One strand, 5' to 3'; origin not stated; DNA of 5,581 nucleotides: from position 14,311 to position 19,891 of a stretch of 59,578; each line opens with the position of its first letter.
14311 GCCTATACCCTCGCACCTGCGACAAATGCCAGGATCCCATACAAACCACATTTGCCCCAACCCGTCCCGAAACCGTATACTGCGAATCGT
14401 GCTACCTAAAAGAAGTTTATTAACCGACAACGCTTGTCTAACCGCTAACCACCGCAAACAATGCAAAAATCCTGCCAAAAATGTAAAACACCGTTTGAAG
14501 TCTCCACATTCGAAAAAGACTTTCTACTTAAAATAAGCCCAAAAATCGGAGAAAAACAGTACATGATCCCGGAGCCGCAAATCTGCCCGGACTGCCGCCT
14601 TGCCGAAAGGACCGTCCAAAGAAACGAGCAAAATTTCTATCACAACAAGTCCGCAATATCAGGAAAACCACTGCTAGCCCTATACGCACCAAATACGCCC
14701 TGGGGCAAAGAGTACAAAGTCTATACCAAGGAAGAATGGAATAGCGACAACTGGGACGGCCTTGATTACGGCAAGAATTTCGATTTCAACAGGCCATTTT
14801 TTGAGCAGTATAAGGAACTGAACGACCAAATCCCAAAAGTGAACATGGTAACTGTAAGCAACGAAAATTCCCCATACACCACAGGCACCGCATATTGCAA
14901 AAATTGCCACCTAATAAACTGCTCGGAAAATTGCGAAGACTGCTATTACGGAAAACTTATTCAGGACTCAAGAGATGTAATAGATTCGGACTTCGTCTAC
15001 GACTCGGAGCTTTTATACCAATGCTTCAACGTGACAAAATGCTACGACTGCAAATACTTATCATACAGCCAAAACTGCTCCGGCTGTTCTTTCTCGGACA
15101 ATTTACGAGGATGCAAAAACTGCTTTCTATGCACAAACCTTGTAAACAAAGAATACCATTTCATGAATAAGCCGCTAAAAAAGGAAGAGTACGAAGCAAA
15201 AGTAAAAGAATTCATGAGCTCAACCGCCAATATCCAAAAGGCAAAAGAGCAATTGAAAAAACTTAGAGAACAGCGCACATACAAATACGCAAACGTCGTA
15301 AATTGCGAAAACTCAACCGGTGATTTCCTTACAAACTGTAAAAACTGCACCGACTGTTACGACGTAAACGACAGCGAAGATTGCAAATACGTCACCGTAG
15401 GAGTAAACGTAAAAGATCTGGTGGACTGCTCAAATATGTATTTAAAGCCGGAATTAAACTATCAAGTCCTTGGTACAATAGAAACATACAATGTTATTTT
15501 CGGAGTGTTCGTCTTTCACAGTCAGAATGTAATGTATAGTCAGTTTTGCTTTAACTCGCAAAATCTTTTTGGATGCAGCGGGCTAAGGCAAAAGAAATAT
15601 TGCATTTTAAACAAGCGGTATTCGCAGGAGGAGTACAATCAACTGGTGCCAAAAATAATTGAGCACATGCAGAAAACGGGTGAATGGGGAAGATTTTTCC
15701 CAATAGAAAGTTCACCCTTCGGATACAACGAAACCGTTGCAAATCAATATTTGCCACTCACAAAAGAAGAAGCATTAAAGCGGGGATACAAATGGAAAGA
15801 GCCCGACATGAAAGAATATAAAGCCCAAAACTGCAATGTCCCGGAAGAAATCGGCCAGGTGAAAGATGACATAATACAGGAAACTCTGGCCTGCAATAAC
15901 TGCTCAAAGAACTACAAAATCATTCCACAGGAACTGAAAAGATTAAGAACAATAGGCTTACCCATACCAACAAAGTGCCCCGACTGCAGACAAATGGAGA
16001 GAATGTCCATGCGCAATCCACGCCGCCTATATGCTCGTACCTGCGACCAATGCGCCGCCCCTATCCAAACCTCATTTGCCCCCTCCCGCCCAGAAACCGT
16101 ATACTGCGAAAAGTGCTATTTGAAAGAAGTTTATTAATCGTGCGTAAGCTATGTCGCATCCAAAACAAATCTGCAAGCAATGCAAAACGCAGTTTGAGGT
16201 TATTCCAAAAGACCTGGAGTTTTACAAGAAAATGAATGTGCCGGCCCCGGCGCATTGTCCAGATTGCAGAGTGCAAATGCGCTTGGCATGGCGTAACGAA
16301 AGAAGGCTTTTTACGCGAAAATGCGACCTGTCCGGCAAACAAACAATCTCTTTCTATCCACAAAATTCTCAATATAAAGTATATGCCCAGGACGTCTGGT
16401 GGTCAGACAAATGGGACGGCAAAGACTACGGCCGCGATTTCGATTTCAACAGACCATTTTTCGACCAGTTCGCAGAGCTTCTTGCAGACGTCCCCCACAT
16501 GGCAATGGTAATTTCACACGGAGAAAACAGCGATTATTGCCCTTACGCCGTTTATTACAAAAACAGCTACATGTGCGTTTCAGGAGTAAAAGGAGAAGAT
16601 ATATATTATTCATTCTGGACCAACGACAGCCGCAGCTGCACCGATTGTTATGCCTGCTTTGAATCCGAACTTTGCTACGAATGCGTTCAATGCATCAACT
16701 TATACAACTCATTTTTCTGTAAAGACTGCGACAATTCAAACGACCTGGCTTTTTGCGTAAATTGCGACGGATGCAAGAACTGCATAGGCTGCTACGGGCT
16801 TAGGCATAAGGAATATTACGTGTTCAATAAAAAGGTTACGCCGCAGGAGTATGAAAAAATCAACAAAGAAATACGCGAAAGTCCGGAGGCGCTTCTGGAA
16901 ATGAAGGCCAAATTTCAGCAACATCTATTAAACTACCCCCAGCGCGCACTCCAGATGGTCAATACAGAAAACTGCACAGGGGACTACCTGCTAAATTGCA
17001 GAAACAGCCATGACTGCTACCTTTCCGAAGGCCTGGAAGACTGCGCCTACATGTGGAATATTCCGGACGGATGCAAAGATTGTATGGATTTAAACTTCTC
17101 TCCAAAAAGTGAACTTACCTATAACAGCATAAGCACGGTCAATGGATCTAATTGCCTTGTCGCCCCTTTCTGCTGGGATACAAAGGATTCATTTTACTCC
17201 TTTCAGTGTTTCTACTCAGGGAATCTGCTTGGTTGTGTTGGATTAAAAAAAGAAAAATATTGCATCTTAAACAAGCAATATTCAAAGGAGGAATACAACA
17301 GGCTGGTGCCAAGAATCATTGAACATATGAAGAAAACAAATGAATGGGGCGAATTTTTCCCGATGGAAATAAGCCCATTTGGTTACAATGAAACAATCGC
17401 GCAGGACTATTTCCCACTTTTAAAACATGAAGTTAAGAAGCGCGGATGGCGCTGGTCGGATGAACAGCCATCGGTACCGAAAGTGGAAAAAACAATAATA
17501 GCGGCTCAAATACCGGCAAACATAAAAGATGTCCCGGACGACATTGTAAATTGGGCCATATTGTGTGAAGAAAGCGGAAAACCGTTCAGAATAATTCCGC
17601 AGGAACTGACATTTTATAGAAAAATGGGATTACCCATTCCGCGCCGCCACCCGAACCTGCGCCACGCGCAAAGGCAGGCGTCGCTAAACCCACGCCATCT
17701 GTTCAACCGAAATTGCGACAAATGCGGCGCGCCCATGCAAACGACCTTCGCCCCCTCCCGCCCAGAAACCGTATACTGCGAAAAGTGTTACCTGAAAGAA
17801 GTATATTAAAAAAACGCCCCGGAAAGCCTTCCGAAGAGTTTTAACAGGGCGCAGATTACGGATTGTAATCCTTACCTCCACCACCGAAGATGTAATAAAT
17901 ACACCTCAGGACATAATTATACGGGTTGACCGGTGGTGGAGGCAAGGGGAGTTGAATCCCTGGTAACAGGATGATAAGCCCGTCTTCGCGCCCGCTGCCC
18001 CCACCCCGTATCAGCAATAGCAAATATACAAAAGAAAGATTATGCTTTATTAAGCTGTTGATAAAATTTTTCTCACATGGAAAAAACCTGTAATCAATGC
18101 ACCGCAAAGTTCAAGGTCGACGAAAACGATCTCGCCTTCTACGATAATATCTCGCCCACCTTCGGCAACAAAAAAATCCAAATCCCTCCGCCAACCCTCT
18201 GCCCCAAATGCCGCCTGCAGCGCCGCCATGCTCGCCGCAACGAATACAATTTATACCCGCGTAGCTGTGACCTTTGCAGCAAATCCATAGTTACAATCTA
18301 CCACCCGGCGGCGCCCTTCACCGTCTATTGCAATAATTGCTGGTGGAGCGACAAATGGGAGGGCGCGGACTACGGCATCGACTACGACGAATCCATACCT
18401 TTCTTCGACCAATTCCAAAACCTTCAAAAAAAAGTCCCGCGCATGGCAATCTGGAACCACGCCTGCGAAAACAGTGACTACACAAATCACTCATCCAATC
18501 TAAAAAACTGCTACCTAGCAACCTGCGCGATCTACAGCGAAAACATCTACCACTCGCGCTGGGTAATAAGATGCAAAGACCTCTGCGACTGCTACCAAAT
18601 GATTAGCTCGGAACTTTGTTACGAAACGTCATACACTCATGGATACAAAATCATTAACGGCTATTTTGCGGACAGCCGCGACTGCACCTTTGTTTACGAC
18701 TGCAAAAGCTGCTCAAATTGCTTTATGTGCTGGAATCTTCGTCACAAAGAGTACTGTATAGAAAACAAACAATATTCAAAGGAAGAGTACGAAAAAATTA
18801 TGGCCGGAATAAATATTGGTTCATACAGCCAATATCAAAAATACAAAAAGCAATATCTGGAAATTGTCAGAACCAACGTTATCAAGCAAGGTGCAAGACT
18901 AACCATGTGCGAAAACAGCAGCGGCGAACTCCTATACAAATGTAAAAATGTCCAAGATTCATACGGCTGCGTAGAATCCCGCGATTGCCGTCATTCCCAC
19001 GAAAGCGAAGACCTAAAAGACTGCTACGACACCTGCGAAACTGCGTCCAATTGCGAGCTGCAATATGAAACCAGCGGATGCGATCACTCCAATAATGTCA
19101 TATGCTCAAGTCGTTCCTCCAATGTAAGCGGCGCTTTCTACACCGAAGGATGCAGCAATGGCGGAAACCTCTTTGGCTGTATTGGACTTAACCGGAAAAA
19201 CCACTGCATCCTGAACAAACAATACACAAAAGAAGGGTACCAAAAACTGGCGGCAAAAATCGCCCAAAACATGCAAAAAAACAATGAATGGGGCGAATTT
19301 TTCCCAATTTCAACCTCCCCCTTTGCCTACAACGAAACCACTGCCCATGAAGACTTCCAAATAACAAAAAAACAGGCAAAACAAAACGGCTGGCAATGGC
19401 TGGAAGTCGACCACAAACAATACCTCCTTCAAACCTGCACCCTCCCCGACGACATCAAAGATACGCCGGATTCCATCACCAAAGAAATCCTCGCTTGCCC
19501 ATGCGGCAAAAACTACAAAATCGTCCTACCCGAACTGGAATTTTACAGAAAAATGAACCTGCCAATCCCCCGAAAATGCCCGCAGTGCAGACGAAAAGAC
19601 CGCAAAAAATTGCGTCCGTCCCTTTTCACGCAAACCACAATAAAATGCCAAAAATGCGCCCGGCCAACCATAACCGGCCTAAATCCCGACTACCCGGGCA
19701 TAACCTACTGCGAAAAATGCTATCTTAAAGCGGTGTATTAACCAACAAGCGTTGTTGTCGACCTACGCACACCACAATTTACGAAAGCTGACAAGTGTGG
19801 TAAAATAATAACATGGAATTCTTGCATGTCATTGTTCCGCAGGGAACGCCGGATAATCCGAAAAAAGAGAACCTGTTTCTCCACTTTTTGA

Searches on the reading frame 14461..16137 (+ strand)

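Call 4: search_protein_families(library=pfam, proteins=[window:14461-16137:+], max_evalue=1)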
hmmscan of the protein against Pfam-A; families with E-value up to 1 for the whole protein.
window:14461-16137:+ (558 aa): 1 family
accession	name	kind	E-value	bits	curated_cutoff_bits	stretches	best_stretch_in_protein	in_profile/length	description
PF23477.1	zf_Tbcl_2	-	2.9e-05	24.1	27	1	521-555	1-35/37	Probable treble clef zinc finger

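Call 5: search_protein_families(library=ncbifam, proteins=[window:14461-16137:+], max_evalue=1)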
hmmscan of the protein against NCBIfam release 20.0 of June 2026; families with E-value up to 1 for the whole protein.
window:14461-16137:+ (558 aa): 1 family
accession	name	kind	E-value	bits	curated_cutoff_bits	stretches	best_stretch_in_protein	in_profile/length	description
TIGR04272.1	cxxc_cxxc_Mbark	domain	0.00049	19.8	36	1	521-555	1-35/37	CxxC-x17-CxxC domain-containing protein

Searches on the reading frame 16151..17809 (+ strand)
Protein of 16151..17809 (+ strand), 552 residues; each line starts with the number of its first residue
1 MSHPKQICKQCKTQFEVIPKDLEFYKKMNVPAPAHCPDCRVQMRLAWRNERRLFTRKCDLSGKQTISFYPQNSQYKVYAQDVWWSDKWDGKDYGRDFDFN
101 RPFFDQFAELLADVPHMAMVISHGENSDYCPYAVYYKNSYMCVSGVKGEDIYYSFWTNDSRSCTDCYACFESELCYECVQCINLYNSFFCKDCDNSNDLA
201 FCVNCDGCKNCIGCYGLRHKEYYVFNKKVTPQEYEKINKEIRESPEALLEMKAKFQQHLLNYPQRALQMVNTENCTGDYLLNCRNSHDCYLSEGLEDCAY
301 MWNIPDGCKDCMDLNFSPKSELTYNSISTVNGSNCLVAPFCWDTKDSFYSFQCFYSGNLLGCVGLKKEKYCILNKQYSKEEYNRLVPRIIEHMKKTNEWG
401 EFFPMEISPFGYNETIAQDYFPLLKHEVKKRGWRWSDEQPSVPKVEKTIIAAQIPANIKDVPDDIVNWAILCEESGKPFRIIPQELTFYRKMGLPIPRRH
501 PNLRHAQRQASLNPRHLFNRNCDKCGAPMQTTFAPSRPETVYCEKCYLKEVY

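Call 4: search_protein_families(library=pfam, proteins=[window:16151-17809:+], max_evalue=1)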
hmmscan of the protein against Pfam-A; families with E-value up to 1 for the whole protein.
window:16151-17809:+ (552 aa): 2 families
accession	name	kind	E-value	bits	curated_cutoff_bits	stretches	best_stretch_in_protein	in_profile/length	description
PF23477.1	zf_Tbcl_2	-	2.8e-06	27.4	27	1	515-549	1-35/37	Probable treble clef zinc finger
PF09606.15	Med15_N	-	0.55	10.4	24.1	1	373-398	41-66/72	ARC105/Med15 mediator subunit N-terminal KIX domain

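Call 5: search_protein_families(library=ncbifam, proteins=[window:16151-17809:+], max_evalue=1)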
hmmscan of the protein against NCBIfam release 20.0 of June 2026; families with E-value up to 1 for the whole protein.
window:16151-17809:+ (552 aa): 1 family
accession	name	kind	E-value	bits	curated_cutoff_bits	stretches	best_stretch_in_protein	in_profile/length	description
TIGR04272.1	cxxc_cxxc_Mbark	domain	0.00016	21.3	36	1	515-549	1-35/37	CxxC-x17-CxxC domain-containing protein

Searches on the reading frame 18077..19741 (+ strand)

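Call 4: search_protein_families(library=pfam, proteins=[window:18077-19741:+], max_evalue=1)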
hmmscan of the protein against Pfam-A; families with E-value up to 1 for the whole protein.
window:18077-19741:+ (554 aa): 2 families
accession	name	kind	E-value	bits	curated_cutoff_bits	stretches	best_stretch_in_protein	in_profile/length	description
PF13451.12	zf_Tbcl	-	0.076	13.4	24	1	3-53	5-47/48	Probable treble clef domain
PF18860.6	AbiJ_NTD3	-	0.18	11.6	32.5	0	122-140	51-68/167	AbiJ N-terminal domain 3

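Call 5: search_protein_families(library=ncbifam, proteins=[window:18077-19741:+], max_evalue=1)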
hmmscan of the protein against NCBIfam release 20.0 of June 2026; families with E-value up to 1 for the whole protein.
window:18077-19741:+ (554 aa): 2 families
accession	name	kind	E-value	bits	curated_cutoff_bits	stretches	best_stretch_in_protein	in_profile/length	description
NF004712.0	PRK06052.1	subfamily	0.092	11.8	387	1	239-268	46-75/344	methionine synthase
TIGR02098.1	MJ0042_CXXC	domain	0.14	11.9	20.9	1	1-20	1-20/38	MJ0042-type zinc finger domain-containing protein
